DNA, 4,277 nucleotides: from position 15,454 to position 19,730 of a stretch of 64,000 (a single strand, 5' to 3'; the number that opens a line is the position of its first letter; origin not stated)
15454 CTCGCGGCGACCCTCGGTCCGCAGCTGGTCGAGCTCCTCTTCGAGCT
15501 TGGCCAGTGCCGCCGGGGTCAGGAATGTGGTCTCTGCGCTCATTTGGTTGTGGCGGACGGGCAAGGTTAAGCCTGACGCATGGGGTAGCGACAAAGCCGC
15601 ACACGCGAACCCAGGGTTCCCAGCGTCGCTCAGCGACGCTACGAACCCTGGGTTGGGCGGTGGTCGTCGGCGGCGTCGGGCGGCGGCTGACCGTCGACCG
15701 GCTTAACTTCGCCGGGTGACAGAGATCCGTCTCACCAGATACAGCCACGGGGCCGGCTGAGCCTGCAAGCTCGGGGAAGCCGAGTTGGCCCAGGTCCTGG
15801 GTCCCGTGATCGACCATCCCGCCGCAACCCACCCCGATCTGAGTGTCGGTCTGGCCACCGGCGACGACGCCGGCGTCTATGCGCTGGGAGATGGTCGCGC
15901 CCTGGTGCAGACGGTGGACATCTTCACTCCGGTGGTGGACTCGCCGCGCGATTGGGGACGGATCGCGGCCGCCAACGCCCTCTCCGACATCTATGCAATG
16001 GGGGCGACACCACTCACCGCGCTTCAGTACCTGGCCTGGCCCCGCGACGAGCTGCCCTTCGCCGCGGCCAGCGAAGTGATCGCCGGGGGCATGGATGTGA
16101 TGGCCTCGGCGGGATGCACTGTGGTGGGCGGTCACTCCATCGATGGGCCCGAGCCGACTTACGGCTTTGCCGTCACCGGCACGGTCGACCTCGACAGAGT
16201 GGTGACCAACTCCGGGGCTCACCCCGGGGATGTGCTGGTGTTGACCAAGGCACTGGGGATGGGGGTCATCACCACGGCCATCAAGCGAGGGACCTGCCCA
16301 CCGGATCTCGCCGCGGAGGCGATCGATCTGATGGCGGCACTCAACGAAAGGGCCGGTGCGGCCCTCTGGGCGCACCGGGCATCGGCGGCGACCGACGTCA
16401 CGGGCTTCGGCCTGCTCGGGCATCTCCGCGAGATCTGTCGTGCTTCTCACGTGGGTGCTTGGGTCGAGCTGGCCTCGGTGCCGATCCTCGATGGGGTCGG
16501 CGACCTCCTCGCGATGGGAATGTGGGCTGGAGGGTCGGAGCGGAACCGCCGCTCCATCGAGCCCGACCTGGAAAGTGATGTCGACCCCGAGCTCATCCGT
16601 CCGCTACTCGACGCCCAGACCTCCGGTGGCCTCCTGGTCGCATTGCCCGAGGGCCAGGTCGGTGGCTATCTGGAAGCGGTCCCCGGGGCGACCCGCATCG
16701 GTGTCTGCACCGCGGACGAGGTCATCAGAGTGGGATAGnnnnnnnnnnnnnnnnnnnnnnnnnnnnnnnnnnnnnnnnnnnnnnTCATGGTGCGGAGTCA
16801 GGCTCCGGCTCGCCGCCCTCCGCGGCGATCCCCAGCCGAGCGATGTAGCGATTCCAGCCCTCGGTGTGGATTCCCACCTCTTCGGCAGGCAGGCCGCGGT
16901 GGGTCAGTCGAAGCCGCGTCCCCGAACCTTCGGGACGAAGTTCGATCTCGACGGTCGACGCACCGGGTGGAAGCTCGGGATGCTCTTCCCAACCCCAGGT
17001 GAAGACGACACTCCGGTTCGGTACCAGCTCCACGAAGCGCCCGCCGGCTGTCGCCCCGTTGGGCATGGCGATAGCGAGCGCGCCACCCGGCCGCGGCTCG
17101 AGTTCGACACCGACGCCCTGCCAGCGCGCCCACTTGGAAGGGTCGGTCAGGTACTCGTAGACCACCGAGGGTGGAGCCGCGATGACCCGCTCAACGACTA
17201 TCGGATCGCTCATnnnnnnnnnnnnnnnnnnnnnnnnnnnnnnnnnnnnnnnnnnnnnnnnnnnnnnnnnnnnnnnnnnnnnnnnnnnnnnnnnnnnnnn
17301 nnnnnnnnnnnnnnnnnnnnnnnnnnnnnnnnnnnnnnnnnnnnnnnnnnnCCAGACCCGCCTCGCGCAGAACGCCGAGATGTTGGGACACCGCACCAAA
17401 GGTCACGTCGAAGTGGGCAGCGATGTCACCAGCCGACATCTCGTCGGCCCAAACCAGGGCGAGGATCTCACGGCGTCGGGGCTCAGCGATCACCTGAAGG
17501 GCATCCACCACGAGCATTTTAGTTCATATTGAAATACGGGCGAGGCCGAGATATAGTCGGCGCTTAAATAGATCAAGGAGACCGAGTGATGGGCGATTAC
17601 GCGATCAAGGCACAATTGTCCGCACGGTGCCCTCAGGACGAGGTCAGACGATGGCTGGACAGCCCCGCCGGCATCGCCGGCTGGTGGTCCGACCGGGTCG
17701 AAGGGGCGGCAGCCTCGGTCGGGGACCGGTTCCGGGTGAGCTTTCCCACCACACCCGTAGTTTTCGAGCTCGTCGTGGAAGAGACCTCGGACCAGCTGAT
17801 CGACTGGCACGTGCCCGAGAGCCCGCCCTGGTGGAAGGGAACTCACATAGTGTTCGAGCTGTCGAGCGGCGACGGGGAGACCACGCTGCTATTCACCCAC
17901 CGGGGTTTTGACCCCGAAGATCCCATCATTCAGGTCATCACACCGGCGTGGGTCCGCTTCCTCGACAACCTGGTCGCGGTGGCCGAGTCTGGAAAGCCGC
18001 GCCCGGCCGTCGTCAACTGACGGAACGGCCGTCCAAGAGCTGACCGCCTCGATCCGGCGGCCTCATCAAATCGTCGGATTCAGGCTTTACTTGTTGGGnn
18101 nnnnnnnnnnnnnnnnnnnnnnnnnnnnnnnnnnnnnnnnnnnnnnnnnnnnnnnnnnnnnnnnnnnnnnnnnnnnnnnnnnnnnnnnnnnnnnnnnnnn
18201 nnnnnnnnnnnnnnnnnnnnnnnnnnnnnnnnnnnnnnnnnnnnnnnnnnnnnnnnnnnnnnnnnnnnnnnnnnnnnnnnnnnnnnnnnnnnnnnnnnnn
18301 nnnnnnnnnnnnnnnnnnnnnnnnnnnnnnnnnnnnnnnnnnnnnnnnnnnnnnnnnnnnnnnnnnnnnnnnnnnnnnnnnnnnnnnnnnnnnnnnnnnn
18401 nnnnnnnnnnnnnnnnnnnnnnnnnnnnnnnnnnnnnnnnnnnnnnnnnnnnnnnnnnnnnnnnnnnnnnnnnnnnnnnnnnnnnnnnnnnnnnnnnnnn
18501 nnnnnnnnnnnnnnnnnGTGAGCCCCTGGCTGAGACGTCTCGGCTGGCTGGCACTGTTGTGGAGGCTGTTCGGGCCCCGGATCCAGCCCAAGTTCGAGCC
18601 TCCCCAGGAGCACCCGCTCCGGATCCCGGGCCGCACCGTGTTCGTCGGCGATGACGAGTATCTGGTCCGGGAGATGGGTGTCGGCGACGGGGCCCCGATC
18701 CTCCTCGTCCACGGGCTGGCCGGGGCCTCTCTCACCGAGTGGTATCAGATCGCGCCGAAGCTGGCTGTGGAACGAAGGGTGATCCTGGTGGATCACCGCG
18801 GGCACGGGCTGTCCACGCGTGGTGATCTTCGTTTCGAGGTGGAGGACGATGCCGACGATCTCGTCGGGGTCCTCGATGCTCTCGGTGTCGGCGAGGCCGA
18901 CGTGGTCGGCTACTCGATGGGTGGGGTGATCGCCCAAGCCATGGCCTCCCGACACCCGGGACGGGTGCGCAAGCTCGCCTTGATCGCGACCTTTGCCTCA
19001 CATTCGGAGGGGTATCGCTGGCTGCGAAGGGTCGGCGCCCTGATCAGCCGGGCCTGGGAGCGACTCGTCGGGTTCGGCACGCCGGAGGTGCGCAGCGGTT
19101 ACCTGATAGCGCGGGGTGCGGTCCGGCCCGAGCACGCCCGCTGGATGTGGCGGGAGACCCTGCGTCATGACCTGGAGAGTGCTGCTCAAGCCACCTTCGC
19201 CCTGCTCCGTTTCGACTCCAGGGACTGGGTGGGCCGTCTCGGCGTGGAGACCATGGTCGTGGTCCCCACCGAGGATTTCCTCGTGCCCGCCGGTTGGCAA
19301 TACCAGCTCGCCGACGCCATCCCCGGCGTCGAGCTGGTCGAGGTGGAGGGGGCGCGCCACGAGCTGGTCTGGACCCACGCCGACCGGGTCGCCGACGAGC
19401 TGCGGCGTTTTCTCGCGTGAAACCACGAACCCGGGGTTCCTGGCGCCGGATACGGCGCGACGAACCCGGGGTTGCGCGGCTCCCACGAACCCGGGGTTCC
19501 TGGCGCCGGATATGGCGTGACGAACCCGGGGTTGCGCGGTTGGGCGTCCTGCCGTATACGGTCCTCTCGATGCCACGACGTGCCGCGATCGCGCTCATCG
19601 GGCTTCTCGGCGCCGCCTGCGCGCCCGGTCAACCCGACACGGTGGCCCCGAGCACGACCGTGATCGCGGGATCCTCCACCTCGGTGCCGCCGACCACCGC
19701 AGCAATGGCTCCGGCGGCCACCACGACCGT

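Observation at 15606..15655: REP-like family of ~50-bp composite palindromes: conserved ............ arms around interchangeable hairpin cores (7 loci in 64 kb)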

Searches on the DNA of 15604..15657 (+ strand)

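Call 62: search_dna_similar(query=window:15604-15657:+, collection=plasmids, mode=distant, max_evalue=1, max_rows=25)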
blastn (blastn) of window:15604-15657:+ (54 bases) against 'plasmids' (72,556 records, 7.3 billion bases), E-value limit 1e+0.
No match.

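Call 63: search_dna_similar(query=window:15604-15657:+, collection=phages, mode=distant, max_evalue=1, max_rows=15)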
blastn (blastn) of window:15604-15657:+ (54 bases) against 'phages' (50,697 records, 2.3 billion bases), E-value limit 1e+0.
No match.

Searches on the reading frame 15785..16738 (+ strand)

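Call 16: search_protein_families(library=pfam, proteins=[window:15785-16738:+])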
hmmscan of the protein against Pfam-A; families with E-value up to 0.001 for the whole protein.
window:15785-16738:+ (317 aa): 2 families
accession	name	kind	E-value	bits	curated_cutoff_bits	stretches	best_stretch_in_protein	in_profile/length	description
PF00586.29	AIRS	-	2.2e-26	92.9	24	1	26-134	1-112/112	AIR synthase related protein, N-terminal domain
PF02769.27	AIRS_C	-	2.3e-14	54.3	23.1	1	147-315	2-152/156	AIR synthase related protein, C-terminal domain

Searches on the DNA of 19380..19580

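Call 51: search_rna_families(source=window, start=19380, end=19580, threshold=evalue, max_evalue=10)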
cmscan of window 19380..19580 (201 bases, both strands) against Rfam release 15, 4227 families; matches with E-value up to 10: 21.
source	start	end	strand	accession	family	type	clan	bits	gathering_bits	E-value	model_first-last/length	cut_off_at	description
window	19419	19543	+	RF00926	MIR1151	Gene; miRNA;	-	21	90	0.44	1-110/110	no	MIR1151 microRNA precursor family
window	19481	19541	-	RF03991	mir-9209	Gene; miRNA;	-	19.9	90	0.063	1-72/72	no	mir-9209 microRNA precursor family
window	19419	19483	-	RF00926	MIR1151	Gene; miRNA;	-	19.2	90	1.1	1-110/110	no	MIR1151 microRNA precursor family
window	19426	19534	+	RF02000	MIR1846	Gene; miRNA;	-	19.1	77.5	0.21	1-110/110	no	MIR1846 microRNA precursor family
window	19443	19501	+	RF02794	Pab19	Gene; snRNA; snoRNA; HACA-box;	-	19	55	0.45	1-102/102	no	Pab19 RNA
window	19416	19487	-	RF03878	mir-B6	Gene; miRNA;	-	18.5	89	3.4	1-83/83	no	mir-B6 microRNA precursor family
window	19421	19541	+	RF00883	MIR820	Gene; miRNA;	-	18.3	196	0.53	20-172/191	no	MIR820 microRNA precursor family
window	19450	19511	-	RF01996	mir-995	Gene; miRNA;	-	17.6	72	0.41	1-88/88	no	mir-995 microRNA precursor family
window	19426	19534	-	RF02000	MIR1846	Gene; miRNA;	-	17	77.5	0.73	1-110/110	no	MIR1846 microRNA precursor family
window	19444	19517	+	RF03878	mir-B6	Gene; miRNA;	-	16.8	89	7.4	1-83/83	no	mir-B6 microRNA precursor family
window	19412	19489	-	RF03214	mir-769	Gene; miRNA;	-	16.4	57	0.89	1-81/81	no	mir-769 microRNA precursor family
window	19412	19489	-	RF03677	mir-1304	Gene; miRNA;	-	15.4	90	1.9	1-87/87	no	mir-1304 microRNA precursor family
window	19451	19508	-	RF03407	MIR531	Gene; miRNA;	-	15.1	70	3.3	1-69/69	no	MIR531 microRNA precursor family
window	19451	19512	+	RF00365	mir-BHRF1-1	Gene; miRNA;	-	14.9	95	2.8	1-66/66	no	mir-BHRF1-1 microRNA precursor family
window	19449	19510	+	RF01027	mir-765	Gene; miRNA;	-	14.8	130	2.1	1-114/114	no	mir-765 microRNA precursor family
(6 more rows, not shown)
